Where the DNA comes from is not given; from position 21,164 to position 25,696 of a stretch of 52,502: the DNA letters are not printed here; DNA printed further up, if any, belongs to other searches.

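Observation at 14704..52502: A 38-kb locus of three giant envelope proteins plus a bitopic membrane protein may be an uncharacterised cell-surface apparatus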

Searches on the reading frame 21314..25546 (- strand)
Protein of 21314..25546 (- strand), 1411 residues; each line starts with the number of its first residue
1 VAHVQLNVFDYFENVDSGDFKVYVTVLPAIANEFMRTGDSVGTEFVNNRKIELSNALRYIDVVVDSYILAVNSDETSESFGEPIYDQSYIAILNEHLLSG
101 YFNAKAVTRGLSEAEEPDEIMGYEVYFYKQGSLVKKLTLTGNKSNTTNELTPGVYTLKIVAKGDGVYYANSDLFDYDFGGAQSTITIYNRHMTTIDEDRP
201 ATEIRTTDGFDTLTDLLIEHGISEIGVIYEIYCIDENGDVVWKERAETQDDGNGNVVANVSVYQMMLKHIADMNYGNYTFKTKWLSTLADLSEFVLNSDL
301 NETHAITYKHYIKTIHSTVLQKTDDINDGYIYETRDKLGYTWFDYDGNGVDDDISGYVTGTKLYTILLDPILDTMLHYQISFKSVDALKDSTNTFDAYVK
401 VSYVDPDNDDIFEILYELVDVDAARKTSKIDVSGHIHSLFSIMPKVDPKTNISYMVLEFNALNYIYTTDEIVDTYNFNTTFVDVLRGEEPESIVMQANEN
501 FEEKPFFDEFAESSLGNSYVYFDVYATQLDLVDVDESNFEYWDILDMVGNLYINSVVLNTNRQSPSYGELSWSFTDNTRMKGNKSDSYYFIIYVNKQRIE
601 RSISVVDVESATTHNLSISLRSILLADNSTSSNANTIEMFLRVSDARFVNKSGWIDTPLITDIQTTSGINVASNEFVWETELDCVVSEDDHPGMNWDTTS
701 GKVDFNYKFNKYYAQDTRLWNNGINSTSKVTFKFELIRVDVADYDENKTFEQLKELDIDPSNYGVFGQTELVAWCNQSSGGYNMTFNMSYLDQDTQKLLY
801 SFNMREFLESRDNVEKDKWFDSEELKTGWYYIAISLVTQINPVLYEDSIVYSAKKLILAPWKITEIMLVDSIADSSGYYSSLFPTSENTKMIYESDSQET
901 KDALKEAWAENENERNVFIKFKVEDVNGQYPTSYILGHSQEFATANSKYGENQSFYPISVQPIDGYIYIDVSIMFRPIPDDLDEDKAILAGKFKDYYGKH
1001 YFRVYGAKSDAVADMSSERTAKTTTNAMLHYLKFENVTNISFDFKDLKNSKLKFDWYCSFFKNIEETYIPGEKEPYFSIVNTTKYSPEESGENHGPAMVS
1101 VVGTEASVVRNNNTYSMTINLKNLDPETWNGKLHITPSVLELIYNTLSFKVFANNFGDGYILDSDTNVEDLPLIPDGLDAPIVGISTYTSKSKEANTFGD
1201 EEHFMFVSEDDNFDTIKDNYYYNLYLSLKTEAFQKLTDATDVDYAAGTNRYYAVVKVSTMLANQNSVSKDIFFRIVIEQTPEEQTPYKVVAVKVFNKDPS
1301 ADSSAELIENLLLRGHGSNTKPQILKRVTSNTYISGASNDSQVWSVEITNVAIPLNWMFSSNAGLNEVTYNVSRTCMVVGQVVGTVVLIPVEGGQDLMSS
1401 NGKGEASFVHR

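Call 62: search_solved_structures(query=A5, max_evalue=1)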
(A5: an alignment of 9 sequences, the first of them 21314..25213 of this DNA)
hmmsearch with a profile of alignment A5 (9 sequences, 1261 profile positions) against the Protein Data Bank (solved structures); distinct sequences matched with E-value up to 1: 0.

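Call 88: predict_structure(alignment_id=A11)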
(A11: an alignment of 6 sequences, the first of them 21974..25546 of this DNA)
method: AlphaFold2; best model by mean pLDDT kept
length: 1191 residues; sequences in the alignment: 6
mean_pLDDT: 50.6   pTM: 0.35
mean pLDDT of the five models: 50.6, 48.2, 45.8, 44.7, 44.4
residues with pLDDT >= 90: 1; 70-90: 190; 50-70: 404; < 50: 596
segments of 3 or more residues with pLDDT < 50: 1-6, 13-19, 29-49, 86-99, 145-148, 169-181, 192-196, 207-210, 313-366, 385-390, 446-453, 469-474, 481-551, 578-585, 626-635, 644-731, 767-803, 839-851, 938-952, 997-999, 1007-1191
pLDDT, mean of each block of 10 residues (from residue 1): 46 45 51 41 46 59 56 73 53 41 60 67 70 68 54 67 53 42 55 52 65 75 73 78 85 75 85 74 74 65 68 40 35 36 30 36 52 64 49 70 75 76 72 60 54 55 52 49 38 37 33 36 33 27 36 54 60 58 52 60 58 69 51 48 44 37 34 32 28 37 36 36 37 60 57 57 51 38 29 36 54 58 58 54 44 53 64 82 76 65 68 76 59 53 31 62 79 70 57 54 47 31 26 30 37 37 31 39 32 30 28 34 34 27 24 22 24 26 23 24
secondary structure, 60 per line:
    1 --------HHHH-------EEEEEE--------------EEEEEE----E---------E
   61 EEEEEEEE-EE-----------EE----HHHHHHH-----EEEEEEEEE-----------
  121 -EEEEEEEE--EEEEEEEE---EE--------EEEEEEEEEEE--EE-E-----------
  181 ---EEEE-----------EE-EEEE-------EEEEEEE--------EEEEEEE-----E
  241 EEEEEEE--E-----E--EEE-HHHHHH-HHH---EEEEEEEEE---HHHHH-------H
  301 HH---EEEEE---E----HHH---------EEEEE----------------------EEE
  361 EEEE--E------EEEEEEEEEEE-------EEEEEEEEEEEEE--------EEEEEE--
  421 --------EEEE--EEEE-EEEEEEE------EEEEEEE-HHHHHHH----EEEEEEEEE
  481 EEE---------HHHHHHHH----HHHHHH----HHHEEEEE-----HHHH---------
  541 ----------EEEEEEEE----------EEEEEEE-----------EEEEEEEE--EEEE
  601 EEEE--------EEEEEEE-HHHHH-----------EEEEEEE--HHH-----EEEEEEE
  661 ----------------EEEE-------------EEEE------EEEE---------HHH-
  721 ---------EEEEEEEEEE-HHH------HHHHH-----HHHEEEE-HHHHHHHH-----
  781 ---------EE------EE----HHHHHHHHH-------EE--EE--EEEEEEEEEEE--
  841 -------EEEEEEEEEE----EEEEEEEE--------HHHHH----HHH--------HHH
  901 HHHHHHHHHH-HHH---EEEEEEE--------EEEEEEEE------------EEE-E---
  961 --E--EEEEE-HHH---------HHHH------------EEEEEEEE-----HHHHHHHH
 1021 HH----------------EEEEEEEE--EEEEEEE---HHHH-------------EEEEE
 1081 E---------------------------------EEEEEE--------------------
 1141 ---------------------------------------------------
elements in order (helices of 4 or more, strands of 3 or more residues): H9-12 E20-25 E40-45 E60-68 H89-95 E101-109 E122-129 E132-139 E153-163 E184-187 E202-205 E213-219 E228-234 E240-247 E259-261 H263-268 E276-284 H288-292 E306-310 E331-335 E358-364 E374-384 E392-404 E413-418 E429-432 E435-438 E440-446 E453-459 H461-467 E472-483 H493-500 H505-510 E518-522 H528-531 E551-558 E569-575 E587-594 E597-604 E613-619 H621-625 E637-643 E654-660 E677-680 E694-697 E704-707 E730-739 H750-754 E763-766 H768-775 H804-812 E828-838 E848-857 E862-869 H878-882 H898-910 E918-924 E933-940 E953-955 E966-970 H984-987 E1000-1007 H1013-1022 E1039-1046 E1049-1055 H1059-1062 E1076-1081 E1115-1120

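Call 92: fold_search(model_id=the predicted structure, library=pdb)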
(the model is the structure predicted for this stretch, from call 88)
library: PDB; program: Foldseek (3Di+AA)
matches with E <= 10: 1191; with E <= 0.001: 59
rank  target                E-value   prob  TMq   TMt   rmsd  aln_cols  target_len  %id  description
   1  3km9_A                4.6e-07  0.96  0.09  0.07  46.6      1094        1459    8  Structure of complement C5 in complex with the C-terminal beta-grasp domain of SSL7 (released 2009-12-01)
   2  7s64_A                7.7e-07  0.85  0.08  0.07  48.5      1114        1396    8  Intermediate-form oocyte/egg Alpha-2-Macroglobulin (A2Moo) tetramer (released 2022-01-05)
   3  8v2b_C                9.5e-07  0.97  0.09  0.12  35.7      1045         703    8  Cryo-EM structure of mouse type II OSM receptor complex: model for full extracellular assembly (released 2024-11-20)
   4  8oq3_A                1.4e-06  0.87  0.08  0.07  46.9      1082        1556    8  Structure of methylamine treated human complement C3 (released 2024-02-21)
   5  9u62_E                1.7e-06  0.84  0.08  0.07  48.5      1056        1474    6  AP pathways C3 convertase C3bBbP and C3 complex (released 2026-01-14)
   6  8b0g_A                3.8e-06  0.93  0.09  0.08  40.1       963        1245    8  2C9, C5b9-CD59 structure (released 2023-02-22)
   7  6h04_A                4.2e-06  0.91  0.09  0.09  45.1      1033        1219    8  Closed conformation of the Membrane Attack Complex (released 2018-12-19)
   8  8ayh_B                4.6e-06  0.75  0.08  0.09  47.1      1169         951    8  Structure of Complement C5 in Complex with small molecule inhibitor and CVF (released 2022-12-21)
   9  9pwq_A                5.1e-06  0.72  0.09  0.08  49.3      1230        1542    8  Cryo-EM structure of receptor tyrosine kinase ROS1 extracellular domain in complex with NELL2 (released 2026-02-25)
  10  5a42                  1.0e-05  0.57  0.07  0.06  44.0      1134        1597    9  Cryo-EM single particle 3D reconstruction of the native conformation of E. coli alpha-2-macroglobulin (ECAM) (released 2015-07-29)
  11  1zlg                  1.9e-05  0.98  0.10  0.15  33.4       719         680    8  Solution structure of the extracellular matrix protein anosmin-1 (released 2006-05-09)
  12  6ru5_A                2.3e-05  0.82  0.08  0.12  41.4       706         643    9  human complement C3 in complex with the hC3Nb1 nanobody (released 2019-08-21)
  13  2q7n_A                2.8e-05  0.97  0.10  0.20  20.9       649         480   10  Crystal structure of Leukemia inhibitory factor in complex with LIF receptor (domains 1-5) (released 2007-07-31)
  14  7ptp_A                3.6e-05  0.80  0.09  0.13  28.2       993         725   10  In-situ structure of pentameric S-layer protein (released 2021-12-15)
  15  10gh_A                3.8e-05  0.89  0.08  0.10  33.8       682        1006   10  Cryo-EM structure of Receptor Tyrosine Kinase ROS1 in complex with Fab-RX5 (released 2026-02-25)
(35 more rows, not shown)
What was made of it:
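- The weak fold evidence points to chains of beta-sandwich domains (calls 88, 92). An S-layer protein (7ptp) is among the weak Foldseek hits (call 92).
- Tried and rejected: Foldseek on the first returned generic multi-beta-sandwich proteins (C3/C5, alpha-2-macroglobulin, cytokine receptors) at TM below 0.15 (call 92).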

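Call 125: search_protein_families(library=pfam, alignment_id=A5, max_evalue=0.1)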
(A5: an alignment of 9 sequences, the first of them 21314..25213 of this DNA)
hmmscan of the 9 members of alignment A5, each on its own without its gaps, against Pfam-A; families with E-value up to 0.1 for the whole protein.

A. member 1, window:21314-25213:- (1300 aa): 1 family
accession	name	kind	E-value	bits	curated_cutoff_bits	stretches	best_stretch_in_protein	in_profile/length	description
PF20033.5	DUF6438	-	0.065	13.9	30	0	123-201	21-97/116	Domain of unknown function (DUF6438)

B. families by the number of members that match (of 9 scanned): 2 families
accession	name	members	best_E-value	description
PF23589.2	WH_AprA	1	0.025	AprA winged helix domain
PF20033.5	DUF6438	1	0.065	Domain of unknown function (DUF6438)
